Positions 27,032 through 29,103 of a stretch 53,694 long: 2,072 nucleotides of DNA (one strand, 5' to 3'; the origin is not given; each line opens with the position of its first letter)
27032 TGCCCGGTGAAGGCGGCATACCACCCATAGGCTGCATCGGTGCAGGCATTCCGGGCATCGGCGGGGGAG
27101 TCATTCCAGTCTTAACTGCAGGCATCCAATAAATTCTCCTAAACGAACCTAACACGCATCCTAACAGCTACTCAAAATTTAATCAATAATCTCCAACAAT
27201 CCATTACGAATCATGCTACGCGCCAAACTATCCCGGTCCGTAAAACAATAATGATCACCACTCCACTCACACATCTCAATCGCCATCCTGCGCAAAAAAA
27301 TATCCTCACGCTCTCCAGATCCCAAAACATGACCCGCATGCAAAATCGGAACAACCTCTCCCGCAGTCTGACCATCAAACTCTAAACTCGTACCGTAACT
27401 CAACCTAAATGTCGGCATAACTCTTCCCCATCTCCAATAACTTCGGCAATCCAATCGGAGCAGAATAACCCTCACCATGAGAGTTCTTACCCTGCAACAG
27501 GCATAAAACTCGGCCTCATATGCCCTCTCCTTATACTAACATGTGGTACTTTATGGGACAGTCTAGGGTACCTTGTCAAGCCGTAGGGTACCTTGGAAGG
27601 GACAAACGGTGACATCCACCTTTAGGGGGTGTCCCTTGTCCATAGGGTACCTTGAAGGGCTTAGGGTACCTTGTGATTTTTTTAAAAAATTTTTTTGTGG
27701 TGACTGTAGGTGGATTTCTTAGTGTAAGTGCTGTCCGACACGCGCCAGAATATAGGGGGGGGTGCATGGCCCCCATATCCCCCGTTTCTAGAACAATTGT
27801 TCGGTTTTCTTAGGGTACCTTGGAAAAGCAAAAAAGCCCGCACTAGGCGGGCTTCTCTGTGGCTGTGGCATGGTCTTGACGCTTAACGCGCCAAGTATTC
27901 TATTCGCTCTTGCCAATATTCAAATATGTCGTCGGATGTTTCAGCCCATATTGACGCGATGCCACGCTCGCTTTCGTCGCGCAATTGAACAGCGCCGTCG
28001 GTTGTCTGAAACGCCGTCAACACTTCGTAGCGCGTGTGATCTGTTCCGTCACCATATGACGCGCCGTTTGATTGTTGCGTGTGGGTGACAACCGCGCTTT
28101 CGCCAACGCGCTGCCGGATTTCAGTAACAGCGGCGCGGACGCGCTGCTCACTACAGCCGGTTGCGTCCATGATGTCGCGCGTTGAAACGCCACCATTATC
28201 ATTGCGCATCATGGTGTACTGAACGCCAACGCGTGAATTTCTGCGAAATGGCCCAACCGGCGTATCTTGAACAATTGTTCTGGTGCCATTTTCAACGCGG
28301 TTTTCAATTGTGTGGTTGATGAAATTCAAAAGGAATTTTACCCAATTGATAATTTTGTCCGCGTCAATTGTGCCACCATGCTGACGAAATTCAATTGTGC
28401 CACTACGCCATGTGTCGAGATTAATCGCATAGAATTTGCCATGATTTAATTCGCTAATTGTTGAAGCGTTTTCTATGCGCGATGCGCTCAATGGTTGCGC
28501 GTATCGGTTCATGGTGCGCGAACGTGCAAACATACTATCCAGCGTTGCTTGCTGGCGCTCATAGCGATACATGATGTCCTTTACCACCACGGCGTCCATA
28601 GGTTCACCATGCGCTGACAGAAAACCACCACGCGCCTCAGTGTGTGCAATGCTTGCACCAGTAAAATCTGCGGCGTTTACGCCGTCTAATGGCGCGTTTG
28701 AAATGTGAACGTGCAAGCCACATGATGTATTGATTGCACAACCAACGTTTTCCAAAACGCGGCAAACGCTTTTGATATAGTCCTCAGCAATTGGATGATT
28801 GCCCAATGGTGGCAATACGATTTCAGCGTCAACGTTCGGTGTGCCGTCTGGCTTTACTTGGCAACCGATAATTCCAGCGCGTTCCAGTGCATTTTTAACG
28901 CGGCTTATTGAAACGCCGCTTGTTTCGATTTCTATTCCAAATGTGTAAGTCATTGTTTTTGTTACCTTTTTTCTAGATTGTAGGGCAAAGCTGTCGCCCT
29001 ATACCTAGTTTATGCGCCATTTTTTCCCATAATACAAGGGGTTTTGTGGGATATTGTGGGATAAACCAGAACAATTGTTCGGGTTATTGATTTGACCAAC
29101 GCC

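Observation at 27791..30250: Perfect 12-bp palindrome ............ occurs four times in 2.5 kb and partitions the accessory island into modules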

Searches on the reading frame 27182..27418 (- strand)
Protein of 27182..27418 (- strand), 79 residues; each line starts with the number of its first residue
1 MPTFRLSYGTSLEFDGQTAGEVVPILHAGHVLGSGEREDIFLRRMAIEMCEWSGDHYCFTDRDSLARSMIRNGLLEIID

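Call 87: find_related_loci(query=window:27182-27418:-, collection=viral_contigs, flank=7000)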
Query window:27182-27418:- (79 aa) in viral_contigs; peptide patterns used: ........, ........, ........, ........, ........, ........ (x = any residue, [..] = any of these).
38 stretches matched a pattern; 25 encode a relative of the query (tblastn E <= 1e-3); 25 distinct loci.
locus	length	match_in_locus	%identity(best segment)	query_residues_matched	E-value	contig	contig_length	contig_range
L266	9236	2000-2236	96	1-79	9e-50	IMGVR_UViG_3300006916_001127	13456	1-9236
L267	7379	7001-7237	96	1-79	9e-50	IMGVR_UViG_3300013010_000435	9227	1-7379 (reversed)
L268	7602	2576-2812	85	1-79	3e-43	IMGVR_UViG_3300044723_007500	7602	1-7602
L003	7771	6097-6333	84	1-79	1e-42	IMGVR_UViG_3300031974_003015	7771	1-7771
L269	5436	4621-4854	77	1-79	2e-37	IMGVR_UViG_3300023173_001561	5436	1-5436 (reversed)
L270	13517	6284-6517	77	1-79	2e-37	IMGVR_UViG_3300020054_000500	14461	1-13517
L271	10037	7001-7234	61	1-79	3e-30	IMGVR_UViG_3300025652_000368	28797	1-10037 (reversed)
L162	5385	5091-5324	58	1-79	3e-30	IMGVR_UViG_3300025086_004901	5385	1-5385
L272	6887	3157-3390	58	1-79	3e-30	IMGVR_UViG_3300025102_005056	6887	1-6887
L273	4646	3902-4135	57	1-79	3e-30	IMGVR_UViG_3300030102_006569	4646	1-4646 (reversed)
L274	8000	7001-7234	57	1-79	8e-30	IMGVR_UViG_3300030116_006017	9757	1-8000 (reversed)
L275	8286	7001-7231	57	1-79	1e-26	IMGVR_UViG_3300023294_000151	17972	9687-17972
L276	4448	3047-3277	57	1-79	1e-26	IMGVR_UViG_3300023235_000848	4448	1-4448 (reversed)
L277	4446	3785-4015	58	1-79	6e-26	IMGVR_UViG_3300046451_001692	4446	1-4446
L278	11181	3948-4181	56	1-79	2e-25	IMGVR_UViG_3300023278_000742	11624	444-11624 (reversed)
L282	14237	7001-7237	52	1-79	4e-25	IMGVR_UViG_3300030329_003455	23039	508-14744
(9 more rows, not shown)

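Call 94: find_related_loci(query=L282:3954-4508:+, collection=viral_contigs, flank=7000)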
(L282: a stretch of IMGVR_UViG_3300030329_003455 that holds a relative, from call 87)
Query L282:3954-4508:+ (185 aa) in viral_contigs; peptide patterns used: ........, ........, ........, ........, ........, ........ (x = any residue, [..] = any of these).
100 stretches matched a pattern; 73 encode a relative of the query (tblastn E <= 1e-3); 73 distinct loci.
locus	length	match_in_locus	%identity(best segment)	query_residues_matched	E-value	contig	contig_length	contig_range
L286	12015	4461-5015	100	1-185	1e-126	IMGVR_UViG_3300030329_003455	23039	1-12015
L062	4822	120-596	75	20-178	3e-84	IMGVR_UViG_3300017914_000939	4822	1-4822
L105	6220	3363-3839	73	20-178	8e-82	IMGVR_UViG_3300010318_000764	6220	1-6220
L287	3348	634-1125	68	15-178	8e-76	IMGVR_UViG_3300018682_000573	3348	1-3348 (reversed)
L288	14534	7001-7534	63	1-183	5e-71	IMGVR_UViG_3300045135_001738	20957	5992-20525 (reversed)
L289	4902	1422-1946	62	1-183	3e-71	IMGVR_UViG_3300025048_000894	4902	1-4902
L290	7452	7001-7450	69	1-155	1e-69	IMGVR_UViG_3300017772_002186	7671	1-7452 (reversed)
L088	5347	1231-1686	68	1-160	6e-69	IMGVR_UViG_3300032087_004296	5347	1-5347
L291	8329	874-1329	68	1-160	6e-69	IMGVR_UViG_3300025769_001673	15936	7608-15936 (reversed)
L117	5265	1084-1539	68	1-160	6e-69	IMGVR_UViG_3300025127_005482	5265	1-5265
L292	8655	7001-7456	68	1-160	7e-69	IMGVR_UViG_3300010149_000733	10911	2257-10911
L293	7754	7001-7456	68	1-160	6e-69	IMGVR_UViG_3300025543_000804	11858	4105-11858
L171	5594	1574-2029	68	1-160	6e-69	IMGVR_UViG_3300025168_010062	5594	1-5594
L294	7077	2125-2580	68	1-160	6e-69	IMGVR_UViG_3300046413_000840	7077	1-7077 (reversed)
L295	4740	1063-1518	68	1-160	6e-69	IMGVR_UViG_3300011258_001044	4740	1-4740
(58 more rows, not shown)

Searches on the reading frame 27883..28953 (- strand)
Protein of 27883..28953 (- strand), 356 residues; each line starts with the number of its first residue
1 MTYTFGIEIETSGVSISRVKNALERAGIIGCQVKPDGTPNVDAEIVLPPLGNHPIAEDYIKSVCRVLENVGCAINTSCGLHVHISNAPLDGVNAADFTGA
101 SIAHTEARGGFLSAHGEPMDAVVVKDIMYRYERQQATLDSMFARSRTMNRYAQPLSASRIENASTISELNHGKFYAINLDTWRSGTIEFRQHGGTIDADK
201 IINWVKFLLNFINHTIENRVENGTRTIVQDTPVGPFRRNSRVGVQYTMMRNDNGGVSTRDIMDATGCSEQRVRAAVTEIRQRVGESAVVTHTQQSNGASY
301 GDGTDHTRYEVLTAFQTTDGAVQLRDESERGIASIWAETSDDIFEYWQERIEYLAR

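Call 10: search_protein_families(library=phrogs, proteins=[window:27883-28953:-], max_evalue=0.01)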
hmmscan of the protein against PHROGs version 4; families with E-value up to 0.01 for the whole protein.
window:27883-28953:- (356 aa): 2 families
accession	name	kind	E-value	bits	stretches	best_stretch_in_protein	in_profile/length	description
phrog_2443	-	other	7e-17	62.3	1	115-219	257-366/801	amidoligase enzyme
phrog_16683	-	unknown function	0.0033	17.6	0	123-221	210-308/368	-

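Call 11: search_protein_families(library=pfam, proteins=[window:27883-28953:-], max_evalue=0.01)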
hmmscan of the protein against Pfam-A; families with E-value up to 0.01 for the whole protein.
window:27883-28953:- (356 aa): 1 family
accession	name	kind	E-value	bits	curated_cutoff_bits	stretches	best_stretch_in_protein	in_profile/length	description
PF12224.13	Amidoligase_2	-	1.8e-20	74.3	22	1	36-211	69-244/245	Putative amidoligase enzyme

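Call 55: search_protein_families(library=ncbifam, proteins=[window:27883-28953:-], max_evalue=0.05)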
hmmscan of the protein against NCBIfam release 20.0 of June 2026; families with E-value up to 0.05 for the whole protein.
window:27883-28953:- (356 aa): 0 families

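Call 97: search_dna_similar(query=window:27886-28953:-, collection=phages, mode=protein, max_rows=30, max_evalue=0.001)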
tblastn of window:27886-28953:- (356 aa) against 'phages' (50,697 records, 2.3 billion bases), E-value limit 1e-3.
Records with a match: 36; places in all: 36; records where one place covers at least 80% of the query: 0.
Best place of each record, by identity: <60% 36.
By first word of the organism name: Arthrobacter 14; Bacillus 8; Porphyromonas 7; Bacteriophage 5; Christensenellales 1; Geobacillus 1.
By host as written in the record: Arthrobacter sp. ATCC 21022 11; Bacillus subtilis 6; - 5; Arthrobacter globiformis B-2979 3; Porphyromonas gingivalis ATCC 49417 2; Bacillus cereus 2; Porphyromonas gingivalis AFR5B1 1; Porphyromonas gingivalis JCVI SC001 1; and 5 more.
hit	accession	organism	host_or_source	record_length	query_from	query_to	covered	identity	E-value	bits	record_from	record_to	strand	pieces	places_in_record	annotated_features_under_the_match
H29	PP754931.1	Porphyromonas phage phage019b_ATCC49417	Porphyromonas gingivalis ATCC 49417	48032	1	224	63%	30.1%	3e-18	92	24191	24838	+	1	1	amidoligase enzyme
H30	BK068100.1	Porphyromonas phage phage019a_ATCC49417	Porphyromonas gingivalis ATCC 49417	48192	1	224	63%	30.1%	3e-18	92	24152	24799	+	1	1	amidoligase enzyme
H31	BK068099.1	Porphyromonas phage phage018a_AFR5B1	Porphyromonas gingivalis AFR5B1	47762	1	224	63%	29.6%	2e-19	96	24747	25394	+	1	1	amidoligase enzyme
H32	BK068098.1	Porphyromonas phage phage017a_JCVISC001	Porphyromonas gingivalis JCVI SC001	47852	1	224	63%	29.6%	2e-19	96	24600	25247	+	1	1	amidoligase enzyme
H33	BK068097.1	Porphyromonas phage phage016a_WW2866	Porphyromonas gingivalis WW2866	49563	1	215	60%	30.4%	2e-17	90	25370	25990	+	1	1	amidoligase enzyme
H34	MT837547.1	Bacteriophage sp.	human fecal samples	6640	1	232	65%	27.1%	2e-14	80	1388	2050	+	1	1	record has no annotation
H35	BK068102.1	Porphyromonas phage phage021a_SJD5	Porphyromonas gingivalis SJD5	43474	5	224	62%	28.4%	4e-18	92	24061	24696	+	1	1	amidoligase enzyme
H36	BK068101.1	Porphyromonas phage phage020a_SJD2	Porphyromonas gingivalis SJD2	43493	5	224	62%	28.4%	4e-18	92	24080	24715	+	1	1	amidoligase enzyme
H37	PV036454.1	Christensenellales phage IMGVR 15666929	Christensenellales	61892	4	237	66%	25.7%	9e-6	54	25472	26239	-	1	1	amidoligase enzyme | hypothetical protein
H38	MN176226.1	Bacillus phage 035JT001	Bacillus subtilis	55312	5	207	57%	29.3%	4e-14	80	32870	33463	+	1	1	41: amidoligase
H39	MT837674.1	Bacteriophage sp.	human fecal samples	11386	1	208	58%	28.3%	2e-15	84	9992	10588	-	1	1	record has no annotation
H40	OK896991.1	Geobacillus phage GR1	Geobacillus stearothermophilus ATCC ...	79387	5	207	57%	28.6%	3e-7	58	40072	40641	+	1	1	amidoligase family protein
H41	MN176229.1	Bacillus phage 055SW001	Bacillus subtilis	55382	5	207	57%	28.4%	5e-13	76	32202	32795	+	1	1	40: amidoligase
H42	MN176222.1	Bacillus phage 022DV001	Bacillus subtilis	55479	5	207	57%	28.4%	5e-13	76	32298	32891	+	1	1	40: amidoligase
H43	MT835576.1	Bacteriophage sp.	human fecal samples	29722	1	212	60%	26.8%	8e-11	69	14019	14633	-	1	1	record has no annotation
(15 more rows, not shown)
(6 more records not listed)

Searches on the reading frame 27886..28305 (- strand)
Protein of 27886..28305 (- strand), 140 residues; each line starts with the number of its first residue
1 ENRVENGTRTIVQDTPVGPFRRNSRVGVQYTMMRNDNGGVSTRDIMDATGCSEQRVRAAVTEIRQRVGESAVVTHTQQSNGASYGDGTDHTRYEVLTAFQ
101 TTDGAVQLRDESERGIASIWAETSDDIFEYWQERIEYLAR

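Call 66: find_homologous_proteins(query=window:27886-28305:-, max_evalue=0.001)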
Query window:27886-28305:- (140 aa): 33 proteins with E <= 0.001 among 44 candidates.
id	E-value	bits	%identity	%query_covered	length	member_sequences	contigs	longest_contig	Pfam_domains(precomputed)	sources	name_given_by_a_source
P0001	1.0e-69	251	83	100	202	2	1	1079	-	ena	-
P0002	9.5e-54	199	70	96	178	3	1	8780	-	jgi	-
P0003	1.8e-52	195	67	99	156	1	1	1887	-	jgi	jgi:hypothetical protein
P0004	3.9e-52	194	67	99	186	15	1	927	-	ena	-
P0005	8.2e-52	193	67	98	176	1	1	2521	-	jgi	jgi:hypothetical protein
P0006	6.1e-50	187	81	78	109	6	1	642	-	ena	-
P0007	9.2e-49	183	64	96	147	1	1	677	-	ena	-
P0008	2.3e-47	178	65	99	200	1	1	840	-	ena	-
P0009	2.9e-47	178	76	78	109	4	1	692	-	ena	-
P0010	1.2e-46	176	65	99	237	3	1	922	PF12224.14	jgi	-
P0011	4.8e-45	171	74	78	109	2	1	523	-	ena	-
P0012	1.1e-44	170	63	99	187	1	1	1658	-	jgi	jgi:hypothetical protein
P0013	2.1e-42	162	72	78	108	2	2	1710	-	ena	-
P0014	7.4e-41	157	59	95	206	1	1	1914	-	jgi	jgi:hypothetical protein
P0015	1.3e-39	153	96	55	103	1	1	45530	-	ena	-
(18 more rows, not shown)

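Call 69: search_protein_families(library=pfam, alignment_id=A1, max_evalue=1)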
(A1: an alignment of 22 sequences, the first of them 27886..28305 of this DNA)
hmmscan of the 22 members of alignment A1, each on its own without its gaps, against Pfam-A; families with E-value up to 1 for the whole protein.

A. member 1, window:27886-28305:- (140 aa): 2 families
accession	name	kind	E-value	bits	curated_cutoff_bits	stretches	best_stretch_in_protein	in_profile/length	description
PF11994.14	DUF3489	-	0.068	13.7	29.5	1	31-72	14-54/68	Protein of unknown function (DUF3489)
PF13384.12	HTH_23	-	0.08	13.2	24.6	1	37-58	16-36/50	Homeodomain-like domain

B. families by the number of members that match (of 22 scanned): 14 families
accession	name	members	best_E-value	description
PF11994.14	DUF3489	21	8.7e-06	Protein of unknown function (DUF3489)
PF13384.12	HTH_23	20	0.0024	Homeodomain-like domain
PF12224.13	Amidoligase_2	9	1.8e-06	Putative amidoligase enzyme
PF08279.18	HTH_11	5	0.026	HTH domain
PF07848.18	PaaX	2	0.035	PaaX-like protein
PF13518.12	HTH_28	2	0.051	Helix-turn-helix domain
PF08281.18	Sigma70_r4_2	2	0.17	Sigma-70, region 4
PF13412.12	HTH_24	1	0.036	Winged helix-turn-helix DNA-binding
PF14534.12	DUF4440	1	0.045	Domain of unknown function (DUF4440)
PF14432.12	DYW_deaminase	1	0.14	DYW family of nucleic acid deaminases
PF18744.7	SNAD1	1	0.15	Secreted Novel AID/APOBEC-like Deaminase 1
PF13551.12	HTH_29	1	0.19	Winged helix-turn helix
PF04545.22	Sigma70_r4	1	0.24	Sigma-70, region 4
PF07067.16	DUF1340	1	0.33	Protein of unknown function (DUF1340)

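Call 74: predict_structure(alignment_id=A1)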
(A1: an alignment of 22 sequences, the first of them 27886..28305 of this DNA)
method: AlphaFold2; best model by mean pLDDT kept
length: 140 residues; sequences in the alignment: 22
mean_pLDDT: 73.3   pTM: 0.52
mean pLDDT of the five models: 73.3, 72.7, 71.3, 69.7, 69.1
residues with pLDDT >= 90: 0; 70-90: 91; 50-70: 46; < 50: 3
segments of 3 or more residues with pLDDT < 50: none
pLDDT, mean of each block of 10 residues (from residue 1): 54 78 82 80 85 86 84 72 59 81 58 57 72 78
secondary structure, 60 per line:
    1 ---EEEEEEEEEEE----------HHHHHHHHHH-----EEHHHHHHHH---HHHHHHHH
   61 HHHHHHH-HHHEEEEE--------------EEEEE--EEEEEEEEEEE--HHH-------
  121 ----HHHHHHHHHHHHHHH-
elements in order: E4-14 H25-34 H42-49 H53-67 E72-76 E91-95 E98-108 H125-139

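Call 77: fold_search(model_id=the predicted structure, library=pdb)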
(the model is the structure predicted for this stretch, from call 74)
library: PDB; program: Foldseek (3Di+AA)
matches with E <= 10: 1107; with E <= 0.001: 0
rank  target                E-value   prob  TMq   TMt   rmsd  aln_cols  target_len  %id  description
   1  5ffx_D                3.1e-02  0.99  0.32  0.32   4.3        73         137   12  S. aureus MepR G34K Mutant (released 2016-12-21)
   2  4ld5_C                3.3e-02  0.87  0.33  0.33  14.7       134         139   10  Crystal structure of MepR Q18P mutant from multidrug resistant S. aureus clinical isolate (released 2013-09-11)
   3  1smt_A                4.5e-02  0.99  0.34  0.46   2.8        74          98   16  SMTB REPRESSOR FROM SYNECHOCOCCUS PCC7942 (released 1997-12-03)
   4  2dk5_MODEL_1_A        4.5e-02  0.98  0.37  0.53   5.2        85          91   10  Solution structure of Winged-Helix domain in RNA polymerase III 39KDa polypeptide (released 2006-10-06)
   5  5fb2_A                4.5e-02  0.98  0.32  0.33   4.1        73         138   12  S. aureus MepR F27L Mutant bound to oligodeoxyribonucleotide (released 2016-12-14)
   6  7dvs_B                5.1e-02  0.80  0.32  0.33  15.6       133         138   10  Crystal structure of Apo (heme-free) PefR (released 2021-09-29)
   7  6pcp_C                5.5e-02  0.99  0.37  0.37   3.5        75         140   12  Mechanism for regulation of DNA binding of Bordetella bronchiseptica BpsR by 6-hydroxynicotinic acid (released 2019-11-06)
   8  1r22_B                5.5e-02  0.99  0.34  0.46   2.8        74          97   18  Crystal structure of the cyanobacterial metallothionein repressor SmtB (C14S/C61S/C121S mutant) in the Zn2alpha5-form (released 2004-05-18)
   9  2jt1_MODEL_1_A        5.5e-02  0.99  0.37  0.65   3.6        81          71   21  Solution NMR structure of PefI (Plasmid-Encoded Fimbriae Regulatory) protein from Salmonella typhimurium. Nort (released 2007-10-09)
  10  5jlu                  5.5e-02  0.98  0.34  0.34   3.4        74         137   11  Crystal Structure of Adhesin competence repressor (AdcR) from Streptococcus pyogenes (released 2017-05-03)
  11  4ld5_E                5.5e-02  0.97  0.35  0.36   3.7        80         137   12  Crystal structure of MepR Q18P mutant from multidrug resistant S. aureus clinical isolate (released 2013-09-11)
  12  3cuo_D                6.2e-02  0.98  0.35  0.48   3.2        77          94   12  Crystal structure of the predicted DNA-binding transcriptional regulator from E. coli (released 2008-06-17)
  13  5ffx_A                6.2e-02  0.98  0.32  0.33   4.0        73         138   12  S. aureus MepR G34K Mutant (released 2016-12-21)
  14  3lmm_B                6.2e-02  0.95  0.32  0.09   5.2        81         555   18  Crystal Structure of the DIP2311 protein from Corynebacterium diphtheriae, Northeast Structural Genomics Consortium Ta (released 2010-02-16)
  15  4ld5_A                6.2e-02  0.89  0.36  0.36  13.0       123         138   12  Crystal structure of MepR Q18P mutant from multidrug resistant S. aureus clinical isolate (released 2013-09-11)
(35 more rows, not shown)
